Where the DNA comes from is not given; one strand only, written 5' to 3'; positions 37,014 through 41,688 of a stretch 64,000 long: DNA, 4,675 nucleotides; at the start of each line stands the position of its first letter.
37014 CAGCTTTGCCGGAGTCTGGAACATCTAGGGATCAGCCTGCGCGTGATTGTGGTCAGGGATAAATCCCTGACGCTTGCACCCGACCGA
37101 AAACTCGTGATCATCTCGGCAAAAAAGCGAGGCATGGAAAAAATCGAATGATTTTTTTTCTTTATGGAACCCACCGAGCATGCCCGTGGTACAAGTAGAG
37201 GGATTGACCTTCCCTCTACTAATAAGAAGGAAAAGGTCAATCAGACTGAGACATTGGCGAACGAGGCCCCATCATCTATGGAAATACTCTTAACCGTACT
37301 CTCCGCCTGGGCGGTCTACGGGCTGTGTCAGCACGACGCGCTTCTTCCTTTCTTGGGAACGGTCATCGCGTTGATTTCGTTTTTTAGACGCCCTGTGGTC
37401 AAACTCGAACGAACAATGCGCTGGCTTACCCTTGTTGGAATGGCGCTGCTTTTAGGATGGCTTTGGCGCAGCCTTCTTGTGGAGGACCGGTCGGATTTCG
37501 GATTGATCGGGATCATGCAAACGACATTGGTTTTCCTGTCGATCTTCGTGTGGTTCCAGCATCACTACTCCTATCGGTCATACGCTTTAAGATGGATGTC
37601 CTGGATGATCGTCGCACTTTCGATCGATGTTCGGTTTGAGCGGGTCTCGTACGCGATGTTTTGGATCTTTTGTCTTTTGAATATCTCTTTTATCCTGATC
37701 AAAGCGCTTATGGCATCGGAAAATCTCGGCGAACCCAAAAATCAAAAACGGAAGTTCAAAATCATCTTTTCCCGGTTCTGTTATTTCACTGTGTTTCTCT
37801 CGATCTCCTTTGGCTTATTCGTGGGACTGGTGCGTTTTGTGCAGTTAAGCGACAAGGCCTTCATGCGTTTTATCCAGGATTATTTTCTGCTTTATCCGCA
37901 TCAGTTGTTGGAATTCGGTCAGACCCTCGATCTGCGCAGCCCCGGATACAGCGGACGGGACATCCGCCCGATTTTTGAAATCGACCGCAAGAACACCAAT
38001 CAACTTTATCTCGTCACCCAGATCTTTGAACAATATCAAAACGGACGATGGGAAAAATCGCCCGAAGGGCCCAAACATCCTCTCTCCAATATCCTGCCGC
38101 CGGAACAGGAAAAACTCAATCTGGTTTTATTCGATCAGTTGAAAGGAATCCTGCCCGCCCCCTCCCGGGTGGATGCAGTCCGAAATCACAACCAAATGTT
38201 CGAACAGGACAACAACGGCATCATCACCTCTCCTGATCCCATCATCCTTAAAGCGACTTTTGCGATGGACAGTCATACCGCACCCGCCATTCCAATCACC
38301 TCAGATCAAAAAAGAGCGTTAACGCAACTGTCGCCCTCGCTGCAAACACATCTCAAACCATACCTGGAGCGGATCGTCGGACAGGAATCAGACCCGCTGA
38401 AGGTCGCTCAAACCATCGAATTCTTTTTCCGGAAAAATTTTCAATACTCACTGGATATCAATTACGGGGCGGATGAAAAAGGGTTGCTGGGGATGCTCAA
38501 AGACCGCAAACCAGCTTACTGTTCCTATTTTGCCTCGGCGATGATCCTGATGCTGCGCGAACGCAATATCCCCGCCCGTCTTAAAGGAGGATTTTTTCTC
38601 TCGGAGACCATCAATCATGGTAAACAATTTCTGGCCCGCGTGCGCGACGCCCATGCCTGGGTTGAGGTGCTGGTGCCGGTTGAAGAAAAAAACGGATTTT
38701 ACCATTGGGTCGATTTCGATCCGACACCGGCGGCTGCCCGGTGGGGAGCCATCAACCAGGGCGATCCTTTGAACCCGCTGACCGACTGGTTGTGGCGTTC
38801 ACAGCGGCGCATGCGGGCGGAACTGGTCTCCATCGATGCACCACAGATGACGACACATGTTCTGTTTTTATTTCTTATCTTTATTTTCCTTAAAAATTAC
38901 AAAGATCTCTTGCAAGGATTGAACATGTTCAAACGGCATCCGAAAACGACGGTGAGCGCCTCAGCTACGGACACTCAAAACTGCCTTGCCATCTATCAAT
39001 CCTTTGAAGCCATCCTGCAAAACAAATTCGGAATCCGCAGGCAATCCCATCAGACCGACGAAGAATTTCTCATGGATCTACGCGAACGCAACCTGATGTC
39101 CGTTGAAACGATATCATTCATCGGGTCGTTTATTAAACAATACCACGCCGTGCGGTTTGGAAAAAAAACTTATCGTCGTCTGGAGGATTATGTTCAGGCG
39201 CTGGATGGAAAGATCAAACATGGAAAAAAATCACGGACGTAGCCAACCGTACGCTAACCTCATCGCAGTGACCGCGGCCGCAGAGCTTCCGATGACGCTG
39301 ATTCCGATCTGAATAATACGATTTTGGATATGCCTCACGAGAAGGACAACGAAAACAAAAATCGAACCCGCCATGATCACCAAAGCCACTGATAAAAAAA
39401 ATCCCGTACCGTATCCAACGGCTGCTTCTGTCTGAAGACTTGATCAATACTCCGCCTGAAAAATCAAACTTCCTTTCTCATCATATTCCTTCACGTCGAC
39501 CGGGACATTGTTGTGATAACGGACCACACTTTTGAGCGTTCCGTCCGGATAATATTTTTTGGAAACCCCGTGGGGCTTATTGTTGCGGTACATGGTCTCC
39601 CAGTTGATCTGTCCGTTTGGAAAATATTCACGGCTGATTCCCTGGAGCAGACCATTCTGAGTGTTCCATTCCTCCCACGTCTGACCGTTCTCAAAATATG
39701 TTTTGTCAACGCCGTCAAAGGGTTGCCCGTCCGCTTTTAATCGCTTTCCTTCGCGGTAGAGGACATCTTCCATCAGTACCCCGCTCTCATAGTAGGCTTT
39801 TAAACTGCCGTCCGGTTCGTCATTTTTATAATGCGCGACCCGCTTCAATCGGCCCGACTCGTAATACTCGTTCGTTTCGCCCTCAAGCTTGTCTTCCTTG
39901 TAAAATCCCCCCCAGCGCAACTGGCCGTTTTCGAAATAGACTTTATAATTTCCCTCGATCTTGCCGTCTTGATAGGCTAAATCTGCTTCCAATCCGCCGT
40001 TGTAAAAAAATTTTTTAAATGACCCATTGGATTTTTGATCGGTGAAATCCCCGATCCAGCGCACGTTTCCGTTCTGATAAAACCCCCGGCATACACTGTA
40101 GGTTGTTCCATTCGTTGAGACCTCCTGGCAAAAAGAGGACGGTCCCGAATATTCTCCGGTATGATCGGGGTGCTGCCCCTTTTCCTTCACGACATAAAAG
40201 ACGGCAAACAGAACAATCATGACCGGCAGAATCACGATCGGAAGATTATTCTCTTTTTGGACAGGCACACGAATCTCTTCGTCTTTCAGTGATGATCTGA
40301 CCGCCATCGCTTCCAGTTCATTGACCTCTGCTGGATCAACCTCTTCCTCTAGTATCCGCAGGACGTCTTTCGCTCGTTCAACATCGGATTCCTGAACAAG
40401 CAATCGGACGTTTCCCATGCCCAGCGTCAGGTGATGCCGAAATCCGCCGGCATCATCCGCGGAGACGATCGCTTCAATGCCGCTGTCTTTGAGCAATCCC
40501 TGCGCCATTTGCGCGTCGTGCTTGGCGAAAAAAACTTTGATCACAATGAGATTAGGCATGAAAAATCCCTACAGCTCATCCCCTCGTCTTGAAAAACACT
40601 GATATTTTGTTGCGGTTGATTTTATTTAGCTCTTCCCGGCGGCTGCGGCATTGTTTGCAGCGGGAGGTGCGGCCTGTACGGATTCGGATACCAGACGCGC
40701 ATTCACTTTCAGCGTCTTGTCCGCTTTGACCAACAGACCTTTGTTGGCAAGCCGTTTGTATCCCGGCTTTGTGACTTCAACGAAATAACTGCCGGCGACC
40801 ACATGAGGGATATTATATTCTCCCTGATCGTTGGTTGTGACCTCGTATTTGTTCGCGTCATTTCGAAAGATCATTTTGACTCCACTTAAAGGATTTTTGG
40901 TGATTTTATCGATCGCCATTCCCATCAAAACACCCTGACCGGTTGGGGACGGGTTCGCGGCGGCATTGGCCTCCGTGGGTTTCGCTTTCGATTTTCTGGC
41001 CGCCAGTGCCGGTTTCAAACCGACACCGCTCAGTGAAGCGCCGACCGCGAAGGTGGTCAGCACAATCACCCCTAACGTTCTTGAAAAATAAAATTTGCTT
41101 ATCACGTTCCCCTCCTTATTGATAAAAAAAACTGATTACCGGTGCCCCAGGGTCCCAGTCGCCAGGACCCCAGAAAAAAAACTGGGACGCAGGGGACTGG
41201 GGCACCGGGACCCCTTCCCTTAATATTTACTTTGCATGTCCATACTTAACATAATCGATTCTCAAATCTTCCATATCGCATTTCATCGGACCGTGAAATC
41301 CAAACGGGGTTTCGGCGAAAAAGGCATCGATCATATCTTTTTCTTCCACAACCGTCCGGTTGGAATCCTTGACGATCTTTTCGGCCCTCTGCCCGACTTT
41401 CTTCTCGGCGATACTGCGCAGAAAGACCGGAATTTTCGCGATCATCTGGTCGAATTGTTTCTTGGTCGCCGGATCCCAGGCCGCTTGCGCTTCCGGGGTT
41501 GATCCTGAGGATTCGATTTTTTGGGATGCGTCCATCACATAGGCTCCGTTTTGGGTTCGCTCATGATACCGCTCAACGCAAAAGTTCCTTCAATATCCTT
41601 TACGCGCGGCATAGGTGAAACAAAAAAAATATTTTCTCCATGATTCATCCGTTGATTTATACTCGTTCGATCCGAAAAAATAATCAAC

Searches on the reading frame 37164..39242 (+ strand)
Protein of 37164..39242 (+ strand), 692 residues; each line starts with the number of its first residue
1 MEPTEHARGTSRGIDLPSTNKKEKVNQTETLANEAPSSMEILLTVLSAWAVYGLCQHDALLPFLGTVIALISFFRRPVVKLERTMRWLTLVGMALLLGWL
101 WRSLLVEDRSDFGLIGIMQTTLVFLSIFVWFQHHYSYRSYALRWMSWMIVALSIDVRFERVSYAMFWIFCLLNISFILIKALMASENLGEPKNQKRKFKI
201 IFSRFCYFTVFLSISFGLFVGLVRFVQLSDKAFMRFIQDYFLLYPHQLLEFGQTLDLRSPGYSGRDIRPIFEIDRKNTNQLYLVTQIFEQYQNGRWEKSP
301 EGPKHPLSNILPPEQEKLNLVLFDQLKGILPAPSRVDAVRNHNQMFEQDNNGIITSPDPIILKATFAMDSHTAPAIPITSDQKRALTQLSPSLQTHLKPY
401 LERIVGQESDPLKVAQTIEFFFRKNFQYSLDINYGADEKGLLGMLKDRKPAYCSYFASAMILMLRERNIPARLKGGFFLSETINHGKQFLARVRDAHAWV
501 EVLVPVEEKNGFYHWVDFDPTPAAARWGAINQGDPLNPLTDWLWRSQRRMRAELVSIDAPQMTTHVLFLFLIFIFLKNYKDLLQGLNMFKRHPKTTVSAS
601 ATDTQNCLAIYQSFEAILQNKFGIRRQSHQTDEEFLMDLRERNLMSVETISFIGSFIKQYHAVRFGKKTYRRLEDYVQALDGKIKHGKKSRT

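Call 88: search_protein_families(library=pfam, proteins=[window:37164-39242:+], max_evalue=0.001)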
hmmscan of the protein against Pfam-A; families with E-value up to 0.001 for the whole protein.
window:37164-39242:+ (692 aa): 1 family
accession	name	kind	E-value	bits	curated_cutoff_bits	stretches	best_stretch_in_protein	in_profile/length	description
PF01841.26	Transglut_core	-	3e-17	63.3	23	1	401-520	4-108/108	Transglutaminase-like superfamily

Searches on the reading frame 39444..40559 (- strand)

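Call 88: search_protein_families(library=pfam, proteins=[window:39444-40559:-], max_evalue=0.001)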
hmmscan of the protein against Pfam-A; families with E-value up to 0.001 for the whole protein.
window:39444-40559:- (371 aa): 2 families
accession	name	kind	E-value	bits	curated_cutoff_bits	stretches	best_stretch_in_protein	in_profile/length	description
PF07661.19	MORN_2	-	4.4e-23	79.1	29.6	0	330-350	2-22/22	MORN repeat variant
PF09413.15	DUF2007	-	8e-09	36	25.7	1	15-68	12-63/66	Putative prokaryotic signal transducing protein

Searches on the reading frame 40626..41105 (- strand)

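Call 88: search_protein_families(library=pfam, proteins=[window:40626-41105:-], max_evalue=0.001)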
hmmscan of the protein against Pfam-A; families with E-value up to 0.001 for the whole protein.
window:40626-41105:- (159 aa): 6 families
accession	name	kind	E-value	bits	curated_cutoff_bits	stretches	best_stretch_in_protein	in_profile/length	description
PF13620.12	CarboxypepD_reg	-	1.5e-11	44.9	32.3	1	62-138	4-81/82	Carboxypeptidase regulatory-like domain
PF13715.12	CarbopepD_reg_2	-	4.9e-07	30.1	32.2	1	62-144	3-82/88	CarboxypepD_reg-like domain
PF17802.7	SpaA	-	8.2e-05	23.1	23.1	1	65-128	8-76/91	Prealbumin-like fold domain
PF14686.12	fn3_3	-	0.00021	21.4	24.4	1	77-131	15-72/75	Polysaccharide lyase family 4, domain II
PF08308.17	PEGA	-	0.0005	20.4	20.8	1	99-140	29-69/71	PEGA domain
PF17210.9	SdrD_B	-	0.00053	20.6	29.7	1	70-119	21-72/112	SdrD B-like domain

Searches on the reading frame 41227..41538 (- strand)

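Call 88: search_protein_families(library=pfam, proteins=[window:41227-41538:-], max_evalue=0.001)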
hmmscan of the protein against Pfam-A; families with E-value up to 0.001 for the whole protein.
window:41227-41538:- (103 aa): 1 family
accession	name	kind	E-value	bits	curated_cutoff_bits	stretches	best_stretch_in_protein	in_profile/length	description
PF11084.13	DUF2621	-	1.9e-07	31.6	27.7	1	16-101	52-137/139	Protein of unknown function (DUF2621)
